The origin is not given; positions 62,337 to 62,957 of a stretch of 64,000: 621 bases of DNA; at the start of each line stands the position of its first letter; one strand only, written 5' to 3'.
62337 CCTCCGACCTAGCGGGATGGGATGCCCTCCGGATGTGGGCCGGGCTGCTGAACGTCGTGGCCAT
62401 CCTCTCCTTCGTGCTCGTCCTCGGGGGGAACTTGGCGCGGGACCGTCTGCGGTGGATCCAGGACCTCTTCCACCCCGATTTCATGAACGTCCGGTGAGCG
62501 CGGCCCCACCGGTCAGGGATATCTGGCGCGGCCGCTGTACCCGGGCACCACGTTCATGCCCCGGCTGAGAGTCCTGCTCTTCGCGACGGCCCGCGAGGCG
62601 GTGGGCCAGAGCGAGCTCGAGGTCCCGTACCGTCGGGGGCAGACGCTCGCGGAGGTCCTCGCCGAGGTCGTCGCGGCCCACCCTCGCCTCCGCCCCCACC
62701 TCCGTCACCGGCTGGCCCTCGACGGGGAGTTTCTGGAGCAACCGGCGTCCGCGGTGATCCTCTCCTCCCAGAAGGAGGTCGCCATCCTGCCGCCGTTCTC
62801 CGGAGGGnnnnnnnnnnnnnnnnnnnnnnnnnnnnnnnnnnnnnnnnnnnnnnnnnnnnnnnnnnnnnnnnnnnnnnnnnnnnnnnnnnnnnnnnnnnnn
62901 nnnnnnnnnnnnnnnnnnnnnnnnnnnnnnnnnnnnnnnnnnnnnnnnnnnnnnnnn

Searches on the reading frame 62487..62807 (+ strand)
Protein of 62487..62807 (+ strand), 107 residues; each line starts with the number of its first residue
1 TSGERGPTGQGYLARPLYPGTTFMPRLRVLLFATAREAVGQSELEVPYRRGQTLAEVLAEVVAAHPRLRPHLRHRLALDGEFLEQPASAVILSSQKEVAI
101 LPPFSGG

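Call 80: search_protein_families(library=pfam, proteins=[window:62487-62807:+], max_evalue=0.0001)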
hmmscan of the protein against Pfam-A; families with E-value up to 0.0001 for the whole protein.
window:62487-62807:+ (107 aa): 1 family
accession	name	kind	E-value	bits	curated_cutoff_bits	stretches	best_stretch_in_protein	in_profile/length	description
PF02597.26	ThiS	-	2.2e-11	44.6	22.5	1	29-107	1-76/76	ThiS family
